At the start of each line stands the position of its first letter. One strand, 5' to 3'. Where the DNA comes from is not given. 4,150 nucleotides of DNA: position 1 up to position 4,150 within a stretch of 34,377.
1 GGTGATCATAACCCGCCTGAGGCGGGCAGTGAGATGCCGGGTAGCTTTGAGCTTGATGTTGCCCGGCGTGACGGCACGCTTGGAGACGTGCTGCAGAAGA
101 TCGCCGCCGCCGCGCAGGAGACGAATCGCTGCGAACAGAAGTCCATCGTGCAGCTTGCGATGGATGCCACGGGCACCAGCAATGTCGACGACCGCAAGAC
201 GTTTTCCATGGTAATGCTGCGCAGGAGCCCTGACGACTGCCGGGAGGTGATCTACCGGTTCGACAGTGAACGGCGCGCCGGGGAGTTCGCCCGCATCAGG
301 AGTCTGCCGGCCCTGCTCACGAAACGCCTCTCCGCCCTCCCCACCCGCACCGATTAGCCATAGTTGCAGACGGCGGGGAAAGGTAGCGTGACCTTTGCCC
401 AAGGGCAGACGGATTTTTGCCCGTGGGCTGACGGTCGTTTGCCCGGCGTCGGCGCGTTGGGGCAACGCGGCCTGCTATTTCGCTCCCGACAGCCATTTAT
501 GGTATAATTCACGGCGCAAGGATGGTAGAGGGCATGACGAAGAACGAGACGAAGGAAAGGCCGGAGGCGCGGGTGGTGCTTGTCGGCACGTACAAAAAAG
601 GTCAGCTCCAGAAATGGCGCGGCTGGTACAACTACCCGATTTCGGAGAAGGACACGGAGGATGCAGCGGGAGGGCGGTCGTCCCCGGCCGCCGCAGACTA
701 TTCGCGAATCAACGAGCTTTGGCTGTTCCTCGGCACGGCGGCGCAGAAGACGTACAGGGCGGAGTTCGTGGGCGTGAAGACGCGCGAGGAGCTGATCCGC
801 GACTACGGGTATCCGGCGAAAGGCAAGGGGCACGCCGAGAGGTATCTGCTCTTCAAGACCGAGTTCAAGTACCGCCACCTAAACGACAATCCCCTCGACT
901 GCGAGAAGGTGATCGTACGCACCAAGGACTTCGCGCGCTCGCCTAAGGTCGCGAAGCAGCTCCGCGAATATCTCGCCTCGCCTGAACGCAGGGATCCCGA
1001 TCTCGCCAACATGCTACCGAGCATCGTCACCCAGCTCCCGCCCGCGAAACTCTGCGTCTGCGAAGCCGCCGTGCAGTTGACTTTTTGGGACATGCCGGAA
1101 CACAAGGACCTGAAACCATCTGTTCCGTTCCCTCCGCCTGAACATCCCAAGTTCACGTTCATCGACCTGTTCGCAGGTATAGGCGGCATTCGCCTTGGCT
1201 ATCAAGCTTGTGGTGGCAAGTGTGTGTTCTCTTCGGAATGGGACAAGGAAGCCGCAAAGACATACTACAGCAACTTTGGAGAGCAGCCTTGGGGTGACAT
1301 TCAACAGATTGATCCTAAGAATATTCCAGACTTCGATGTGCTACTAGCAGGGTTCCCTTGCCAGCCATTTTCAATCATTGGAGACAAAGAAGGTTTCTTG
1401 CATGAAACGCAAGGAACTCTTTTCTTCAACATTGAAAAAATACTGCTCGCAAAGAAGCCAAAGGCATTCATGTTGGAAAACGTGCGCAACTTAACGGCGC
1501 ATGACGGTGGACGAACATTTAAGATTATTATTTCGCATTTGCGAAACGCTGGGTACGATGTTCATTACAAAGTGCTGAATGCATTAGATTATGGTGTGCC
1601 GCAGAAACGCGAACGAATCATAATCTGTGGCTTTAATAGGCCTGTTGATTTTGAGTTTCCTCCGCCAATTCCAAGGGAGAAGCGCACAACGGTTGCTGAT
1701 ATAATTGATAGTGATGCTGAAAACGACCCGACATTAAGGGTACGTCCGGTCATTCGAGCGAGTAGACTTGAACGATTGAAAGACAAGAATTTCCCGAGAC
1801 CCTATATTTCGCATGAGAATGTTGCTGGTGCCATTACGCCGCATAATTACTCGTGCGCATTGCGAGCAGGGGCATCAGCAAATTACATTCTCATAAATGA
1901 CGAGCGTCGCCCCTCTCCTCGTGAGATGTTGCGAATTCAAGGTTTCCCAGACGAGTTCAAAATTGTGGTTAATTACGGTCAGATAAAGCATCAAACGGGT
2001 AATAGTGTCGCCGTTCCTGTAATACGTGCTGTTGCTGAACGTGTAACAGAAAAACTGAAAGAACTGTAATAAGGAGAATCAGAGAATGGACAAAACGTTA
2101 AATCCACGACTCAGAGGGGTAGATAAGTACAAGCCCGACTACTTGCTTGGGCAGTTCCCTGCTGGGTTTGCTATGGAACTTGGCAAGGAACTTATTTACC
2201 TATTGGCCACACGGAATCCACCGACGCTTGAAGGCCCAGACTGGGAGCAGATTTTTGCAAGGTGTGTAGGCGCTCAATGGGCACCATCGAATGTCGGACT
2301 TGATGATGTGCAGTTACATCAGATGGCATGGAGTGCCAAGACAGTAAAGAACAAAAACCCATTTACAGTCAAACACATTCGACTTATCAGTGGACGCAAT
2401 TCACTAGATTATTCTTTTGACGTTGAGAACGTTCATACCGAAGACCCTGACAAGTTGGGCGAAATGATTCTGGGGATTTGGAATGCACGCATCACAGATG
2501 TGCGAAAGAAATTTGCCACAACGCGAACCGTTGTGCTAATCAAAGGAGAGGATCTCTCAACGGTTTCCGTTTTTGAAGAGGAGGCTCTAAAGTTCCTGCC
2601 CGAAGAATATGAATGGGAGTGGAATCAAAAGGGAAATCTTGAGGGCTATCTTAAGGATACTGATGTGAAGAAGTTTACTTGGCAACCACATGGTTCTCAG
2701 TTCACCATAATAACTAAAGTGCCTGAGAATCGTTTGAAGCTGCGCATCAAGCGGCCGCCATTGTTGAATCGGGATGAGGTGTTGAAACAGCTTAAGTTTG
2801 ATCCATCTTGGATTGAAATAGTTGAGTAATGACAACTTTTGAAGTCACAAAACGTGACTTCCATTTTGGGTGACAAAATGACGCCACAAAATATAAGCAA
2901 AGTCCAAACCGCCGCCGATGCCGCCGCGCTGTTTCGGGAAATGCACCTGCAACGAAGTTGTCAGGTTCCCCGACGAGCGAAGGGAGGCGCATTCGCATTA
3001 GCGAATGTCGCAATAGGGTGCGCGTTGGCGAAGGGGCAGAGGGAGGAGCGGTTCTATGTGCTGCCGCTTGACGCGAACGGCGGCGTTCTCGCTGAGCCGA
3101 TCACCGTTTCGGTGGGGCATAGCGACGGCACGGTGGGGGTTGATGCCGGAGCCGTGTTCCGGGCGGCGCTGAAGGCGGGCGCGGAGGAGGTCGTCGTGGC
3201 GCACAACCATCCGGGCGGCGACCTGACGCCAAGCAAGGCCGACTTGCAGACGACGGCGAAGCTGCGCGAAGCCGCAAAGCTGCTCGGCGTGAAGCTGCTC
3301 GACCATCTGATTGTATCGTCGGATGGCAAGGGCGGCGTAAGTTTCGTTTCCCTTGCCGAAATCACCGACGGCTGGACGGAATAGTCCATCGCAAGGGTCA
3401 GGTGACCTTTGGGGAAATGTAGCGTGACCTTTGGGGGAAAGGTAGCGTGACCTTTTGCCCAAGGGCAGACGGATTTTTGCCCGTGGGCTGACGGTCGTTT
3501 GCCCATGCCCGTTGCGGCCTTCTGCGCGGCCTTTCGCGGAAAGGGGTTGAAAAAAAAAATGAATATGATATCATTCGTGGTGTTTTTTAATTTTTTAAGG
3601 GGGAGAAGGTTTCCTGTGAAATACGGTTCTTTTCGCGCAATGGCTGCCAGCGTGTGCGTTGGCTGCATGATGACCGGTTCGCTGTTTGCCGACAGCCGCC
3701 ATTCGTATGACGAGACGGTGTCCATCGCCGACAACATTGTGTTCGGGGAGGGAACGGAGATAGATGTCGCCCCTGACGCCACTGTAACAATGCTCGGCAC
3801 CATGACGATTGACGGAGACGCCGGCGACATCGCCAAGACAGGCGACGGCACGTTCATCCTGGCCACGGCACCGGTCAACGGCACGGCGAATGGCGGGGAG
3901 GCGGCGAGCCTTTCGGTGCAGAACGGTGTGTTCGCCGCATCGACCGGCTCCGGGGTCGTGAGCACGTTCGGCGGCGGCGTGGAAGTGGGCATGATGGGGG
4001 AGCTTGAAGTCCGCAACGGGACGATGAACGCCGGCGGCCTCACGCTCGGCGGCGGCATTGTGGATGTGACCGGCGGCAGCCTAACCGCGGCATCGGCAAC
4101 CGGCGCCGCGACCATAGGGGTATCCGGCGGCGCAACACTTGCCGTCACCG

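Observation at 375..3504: Near-identical ~70-bp direct repeats bracket a 3.06-kb methyltransferase / nuclease / RadC cassette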

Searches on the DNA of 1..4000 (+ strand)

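Call 40: search_rna_families(source=window, start=1, end=4000, threshold=evalue, max_evalue=1)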
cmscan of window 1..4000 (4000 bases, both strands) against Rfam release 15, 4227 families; matches with E-value up to 1: 0.
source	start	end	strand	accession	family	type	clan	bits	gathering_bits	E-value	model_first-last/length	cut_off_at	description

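Call 79: search_rna_families(sources=[L073, L080, L082, L083], threshold=gathering)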
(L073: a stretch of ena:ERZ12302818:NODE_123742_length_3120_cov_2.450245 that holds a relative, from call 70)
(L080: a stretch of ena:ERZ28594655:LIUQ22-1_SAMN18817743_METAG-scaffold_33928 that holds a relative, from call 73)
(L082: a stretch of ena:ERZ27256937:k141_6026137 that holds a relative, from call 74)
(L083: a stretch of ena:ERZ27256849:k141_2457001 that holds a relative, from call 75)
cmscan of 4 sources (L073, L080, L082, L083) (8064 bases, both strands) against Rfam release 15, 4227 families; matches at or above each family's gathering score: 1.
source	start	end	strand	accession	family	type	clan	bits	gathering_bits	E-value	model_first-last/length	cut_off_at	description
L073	1244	1601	+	RF00010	RNaseP_bact_a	Gene; ribozyme;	CL00002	200.7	100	2e-64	1-367/367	no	Bacterial RNase P class A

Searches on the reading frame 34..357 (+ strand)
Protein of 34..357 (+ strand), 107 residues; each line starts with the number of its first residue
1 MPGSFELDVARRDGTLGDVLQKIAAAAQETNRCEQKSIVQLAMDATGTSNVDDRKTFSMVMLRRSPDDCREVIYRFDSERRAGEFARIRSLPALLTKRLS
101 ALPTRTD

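Call 6: search_protein_families(library=pfam, proteins=[window:34-357:+], max_evalue=0.01)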
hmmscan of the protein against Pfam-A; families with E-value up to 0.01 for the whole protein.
window:34-357:+ (107 aa): 0 families

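Call 19: search_protein_families(library=pfam, proteins=[window:34-357:+], max_evalue=10)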
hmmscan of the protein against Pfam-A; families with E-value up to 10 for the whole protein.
window:34-357:+ (107 aa): 0 families

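Call 20: search_protein_families(library=ncbifam, proteins=[window:34-357:+], max_evalue=0.1)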
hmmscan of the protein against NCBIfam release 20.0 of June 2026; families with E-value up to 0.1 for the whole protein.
window:34-357:+ (107 aa): 0 families

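Call 21: search_protein_families(library=padloc, proteins=[window:34-357:+], max_evalue=0.1)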
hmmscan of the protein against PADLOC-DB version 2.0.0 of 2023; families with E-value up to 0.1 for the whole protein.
window:34-357:+ (107 aa): 0 families

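Call 37: find_encoding_contigs(protein=window:34-357:+, flank=10000, max_places=10)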
Protein window:34-357:+ (107 aa): no gene with exactly this product is on record in the collection.

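Call 69: find_homologous_proteins(query=window:34-357:+, max_evalue=0.001)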
Query window:34-357:+ (107 aa): 18 proteins with E <= 0.001 among 27 candidates.
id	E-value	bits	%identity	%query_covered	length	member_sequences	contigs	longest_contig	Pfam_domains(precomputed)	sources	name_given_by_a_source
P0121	1.2e-55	203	92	98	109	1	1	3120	-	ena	-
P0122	3.2e-51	189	84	100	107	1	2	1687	-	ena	-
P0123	6.4e-47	176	80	100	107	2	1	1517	-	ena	-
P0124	3.3e-43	164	78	99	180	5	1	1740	-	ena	-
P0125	3.1e-39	151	70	96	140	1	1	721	-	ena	-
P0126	3.2e-39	151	69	100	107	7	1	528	-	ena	-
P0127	3.5e-39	151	76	93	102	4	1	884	-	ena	-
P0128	2.0e-36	142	73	93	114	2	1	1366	-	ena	-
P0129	8.2e-35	137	66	95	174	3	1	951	-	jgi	-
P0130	1.1e-33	133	64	96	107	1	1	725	-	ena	-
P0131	1.4e-32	130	77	78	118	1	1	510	-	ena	-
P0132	1.2e-30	123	61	98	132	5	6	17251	-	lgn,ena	-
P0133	1.6e-27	113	58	98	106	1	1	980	-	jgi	-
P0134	1.7e-22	97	75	60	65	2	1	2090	-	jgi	-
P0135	1.9e-20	91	71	59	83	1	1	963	-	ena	-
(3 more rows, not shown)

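Call 70: find_encoding_contigs(protein=P0121, flank=10000, max_places=4)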
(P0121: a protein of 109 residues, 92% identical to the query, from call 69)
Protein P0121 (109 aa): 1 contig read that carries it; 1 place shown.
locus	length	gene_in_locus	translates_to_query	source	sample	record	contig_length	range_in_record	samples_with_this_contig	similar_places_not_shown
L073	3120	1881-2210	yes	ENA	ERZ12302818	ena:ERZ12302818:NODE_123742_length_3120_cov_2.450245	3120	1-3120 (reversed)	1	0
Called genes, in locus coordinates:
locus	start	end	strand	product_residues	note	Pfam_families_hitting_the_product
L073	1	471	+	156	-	?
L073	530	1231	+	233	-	PF24481:CT398_CC, PF02591:Zn_ribbon_9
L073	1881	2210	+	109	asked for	-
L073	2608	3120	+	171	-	?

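Call 71: find_encoding_contigs(protein=P0132, flank=10000, max_places=6)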
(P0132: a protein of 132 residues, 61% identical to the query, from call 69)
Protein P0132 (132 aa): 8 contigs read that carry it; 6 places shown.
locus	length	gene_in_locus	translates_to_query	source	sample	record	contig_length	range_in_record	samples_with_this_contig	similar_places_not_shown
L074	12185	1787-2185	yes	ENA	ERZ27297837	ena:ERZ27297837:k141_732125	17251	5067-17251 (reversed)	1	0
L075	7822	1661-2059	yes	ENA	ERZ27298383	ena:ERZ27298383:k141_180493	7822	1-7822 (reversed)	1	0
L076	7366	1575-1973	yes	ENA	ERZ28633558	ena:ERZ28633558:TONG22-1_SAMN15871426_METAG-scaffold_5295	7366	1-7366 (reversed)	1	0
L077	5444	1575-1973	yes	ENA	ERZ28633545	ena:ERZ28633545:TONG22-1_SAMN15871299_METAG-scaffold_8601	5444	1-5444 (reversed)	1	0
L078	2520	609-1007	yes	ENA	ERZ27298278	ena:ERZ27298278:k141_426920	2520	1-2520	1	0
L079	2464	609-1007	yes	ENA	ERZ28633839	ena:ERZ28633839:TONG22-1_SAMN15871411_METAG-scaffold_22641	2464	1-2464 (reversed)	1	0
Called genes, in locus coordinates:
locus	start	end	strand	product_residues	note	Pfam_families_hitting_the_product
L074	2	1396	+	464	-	?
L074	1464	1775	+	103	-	-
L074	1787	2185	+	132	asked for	-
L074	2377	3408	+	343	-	PF10543:ORF6N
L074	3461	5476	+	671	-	PF09565:RE_NgoFVII (weak), PF13091:PLDc_2 (weak), PF27394:Aq_aa27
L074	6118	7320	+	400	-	PF13173:AAA_14, PF13635:DUF4143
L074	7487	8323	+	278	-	PF00037:Fer4 (faint), PF12797:Fer4_2 (faint), PF12837:Fer4_6 (faint), PF13237:Fer4_10 (weak), PF14697:Fer4_21, PF12838:Fer4_7, PF13187:Fer4_9 (weak), PF00881:Nitroreductase, +1 more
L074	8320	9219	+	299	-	PF05569:Peptidase_M56 (weak), PF01435:Peptidase_M48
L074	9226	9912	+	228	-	PF00072:Response_reg, PF00486:Trans_reg_C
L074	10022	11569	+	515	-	PF13541:ChlI, PF01078:Mg_chelatase, PF00158:Sigma54_activat (faint), PF00493:MCM (faint), PF07728:AAA_5 (faint), PF13335:Mg_chelatase_C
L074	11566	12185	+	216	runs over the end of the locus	-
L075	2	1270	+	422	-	?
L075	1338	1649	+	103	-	-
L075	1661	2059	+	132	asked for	-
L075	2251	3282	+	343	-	PF10543:ORF6N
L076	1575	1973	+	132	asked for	-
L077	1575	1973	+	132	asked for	-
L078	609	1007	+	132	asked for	-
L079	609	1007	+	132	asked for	-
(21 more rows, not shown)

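Call 73: find_encoding_contigs(protein=P0122, flank=5000, max_places=4)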
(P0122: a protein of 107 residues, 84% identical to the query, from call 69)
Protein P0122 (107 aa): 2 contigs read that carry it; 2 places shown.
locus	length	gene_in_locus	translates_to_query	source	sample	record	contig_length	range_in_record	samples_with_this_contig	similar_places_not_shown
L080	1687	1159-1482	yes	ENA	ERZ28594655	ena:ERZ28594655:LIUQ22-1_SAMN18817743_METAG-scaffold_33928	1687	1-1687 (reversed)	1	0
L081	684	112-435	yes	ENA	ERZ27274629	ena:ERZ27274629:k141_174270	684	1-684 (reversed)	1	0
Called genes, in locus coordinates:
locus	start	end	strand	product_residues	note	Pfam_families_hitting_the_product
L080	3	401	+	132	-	?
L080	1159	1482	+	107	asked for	-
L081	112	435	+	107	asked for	-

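Call 74: find_encoding_contigs(protein=P0123, flank=5000, max_places=4)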
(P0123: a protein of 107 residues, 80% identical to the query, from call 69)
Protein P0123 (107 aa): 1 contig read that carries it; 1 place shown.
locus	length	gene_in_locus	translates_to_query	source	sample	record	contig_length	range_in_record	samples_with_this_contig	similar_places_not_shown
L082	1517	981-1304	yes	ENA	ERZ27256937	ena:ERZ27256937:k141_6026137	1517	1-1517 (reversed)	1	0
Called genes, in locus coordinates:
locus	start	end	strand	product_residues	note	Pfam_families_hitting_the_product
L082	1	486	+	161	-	?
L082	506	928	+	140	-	PF21984:DnaD_N (weak), PF13730:HTH_36, PF09339:HTH_IclR (weak)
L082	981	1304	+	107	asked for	-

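Call 75: find_encoding_contigs(protein=P0124, flank=5000, max_places=4)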
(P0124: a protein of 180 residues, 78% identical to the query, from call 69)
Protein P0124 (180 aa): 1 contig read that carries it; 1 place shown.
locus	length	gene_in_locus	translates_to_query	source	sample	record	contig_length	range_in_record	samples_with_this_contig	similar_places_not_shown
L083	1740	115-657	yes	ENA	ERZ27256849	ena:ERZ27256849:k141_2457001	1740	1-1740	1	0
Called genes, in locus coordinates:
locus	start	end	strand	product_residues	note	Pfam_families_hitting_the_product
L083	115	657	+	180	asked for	-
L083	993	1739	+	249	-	?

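Call 88: find_related_loci(query=A5, collection=genome_contigs, flank=10000)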
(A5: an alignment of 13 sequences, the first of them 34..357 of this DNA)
Query A5 (107 aa) in genome_contigs; peptide patterns used: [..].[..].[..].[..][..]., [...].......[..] (x = any residue, [..] = any of these).
94 stretches matched a pattern; 3 encode a relative of the query (tblastn E <= 1e-3); 3 distinct loci.
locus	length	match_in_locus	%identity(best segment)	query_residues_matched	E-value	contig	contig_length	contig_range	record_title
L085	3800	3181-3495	60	1-105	4e-40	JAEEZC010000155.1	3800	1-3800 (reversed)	MAG: Verrucomicrobia bacterium isolate Tb.RUG.75 k141_4537887_flag=0_multi=77.5791_len=3800, whole genome shotgun sequen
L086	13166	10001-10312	59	2-105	1e-39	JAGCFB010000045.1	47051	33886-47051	MAG: Kiritimatiellae bacterium isolate RGIG9733 Yak_Omasum-3__c630704, whole genome shotgun sequence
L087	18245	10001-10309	65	1-103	9e-43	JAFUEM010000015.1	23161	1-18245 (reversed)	MAG: Kiritimatiellae bacterium isolate RGIG4421 Roe_deer_Omasum-3__c736, whole genome shotgun sequence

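Call 97: find_related_loci(query=A5, collection=metagenome_contigs, flank=10000)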
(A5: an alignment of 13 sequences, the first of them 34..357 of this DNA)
Query A5 (107 aa) in metagenome_contigs; peptide patterns used: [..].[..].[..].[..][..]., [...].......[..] (x = any residue, [..] = any of these).
126 stretches matched a pattern; 12 encode a relative of the query (tblastn E <= 1e-3); 12 distinct loci.
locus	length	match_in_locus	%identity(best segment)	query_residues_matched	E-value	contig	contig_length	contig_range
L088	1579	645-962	78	1-106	2e-53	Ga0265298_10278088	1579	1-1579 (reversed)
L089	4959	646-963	76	1-106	2e-49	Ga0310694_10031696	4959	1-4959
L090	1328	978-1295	75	1-106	5e-51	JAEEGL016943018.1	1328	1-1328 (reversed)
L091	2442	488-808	66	1-107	4e-45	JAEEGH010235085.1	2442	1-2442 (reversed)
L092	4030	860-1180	65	1-107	1e-43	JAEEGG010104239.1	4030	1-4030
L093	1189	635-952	63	1-106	4e-43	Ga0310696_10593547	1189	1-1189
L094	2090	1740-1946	77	38-106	7e-33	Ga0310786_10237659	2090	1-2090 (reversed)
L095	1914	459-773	51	1-103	2e-28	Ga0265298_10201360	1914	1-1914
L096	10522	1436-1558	85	66-106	5e-19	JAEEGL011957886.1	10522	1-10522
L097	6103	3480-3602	85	66-106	5e-19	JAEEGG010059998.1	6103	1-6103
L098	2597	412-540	81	64-106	1e-18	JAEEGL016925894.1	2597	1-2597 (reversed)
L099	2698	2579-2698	83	67-106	6e-17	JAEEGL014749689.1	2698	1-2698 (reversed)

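Call 109: search_protein_families(library=pfam, proteins=[L073:2608-3120:+, L082:506-928:+, L074:1464-1775:+, L087:9073-9624:+, L073:530-1231:+, L083:993-1739:+], max_evalue=0.001)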
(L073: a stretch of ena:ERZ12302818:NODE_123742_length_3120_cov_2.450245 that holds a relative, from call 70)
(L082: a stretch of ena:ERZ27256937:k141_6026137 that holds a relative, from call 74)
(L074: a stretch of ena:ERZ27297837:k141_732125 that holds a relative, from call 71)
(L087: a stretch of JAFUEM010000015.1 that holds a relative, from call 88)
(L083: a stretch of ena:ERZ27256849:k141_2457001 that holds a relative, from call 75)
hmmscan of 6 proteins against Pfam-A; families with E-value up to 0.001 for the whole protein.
L073:2608-3120:+ (171 aa): 1 family
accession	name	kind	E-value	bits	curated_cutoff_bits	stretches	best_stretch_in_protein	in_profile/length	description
PF09519.16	RE_HindVP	-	1.3e-41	143.1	25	1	24-169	1-146/332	HindVP restriction endonuclease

L082:506-928:+ (140 aa): 7 families
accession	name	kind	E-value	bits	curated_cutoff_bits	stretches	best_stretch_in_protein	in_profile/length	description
PF13730.12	HTH_36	-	3.7e-12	46.3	25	1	19-69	6-55/55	Helix-turn-helix domain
PF21984.2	DnaD_N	-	1.7e-06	28.6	27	1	19-75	15-71/101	DnaD N-terminal domain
PF09339.16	HTH_IclR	-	3.3e-06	27.2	22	1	23-70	5-49/52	IclR helix-turn-helix domain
PF12802.13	MarR_2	-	5.1e-05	23.8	27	1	15-70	2-51/61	MarR family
PF13545.12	HTH_Crp_2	-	0.00015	22.1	27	1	23-74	3-56/70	Crp-like helix-turn-helix domain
PF00392.27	GntR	-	0.00022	21.3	27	1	34-74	19-59/64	Bacterial regulatory proteins, gntR family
PF13412.12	HTH_24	-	0.00036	20.5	21.9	1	44-70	22-48/48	Winged helix-turn-helix DNA-binding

L074:1464-1775:+ (103 aa): 0 families

L087:9073-9624:+ (183 aa): 0 families

L073:530-1231:+ (233 aa): 3 families
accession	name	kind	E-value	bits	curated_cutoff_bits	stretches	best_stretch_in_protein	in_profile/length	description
PF02591.20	Zn_ribbon_9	-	1.4e-08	35.1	29.1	1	197-229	1-33/33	C4-type zinc ribbon domain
PF24481.2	CT398_CC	-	1.2e-07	32.1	27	1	10-184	1-178/180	CT398-like coiled coil hairpin domain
PF08614.16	ATG16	-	0.00093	19.9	33.7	0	10-76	76-142/200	Autophagy protein 16 (ATG16)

L083:993-1739:+ (249 aa): 2 families
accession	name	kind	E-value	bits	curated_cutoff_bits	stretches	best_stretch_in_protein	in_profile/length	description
PF12161.14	HsdM_N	-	2.9e-21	77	24.5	1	23-152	3-135/135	HsdM N-terminal domain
PF02384.22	N6_Mtase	-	1.4e-07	31.6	20.4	1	167-243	4-74/311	N-6 DNA Methylase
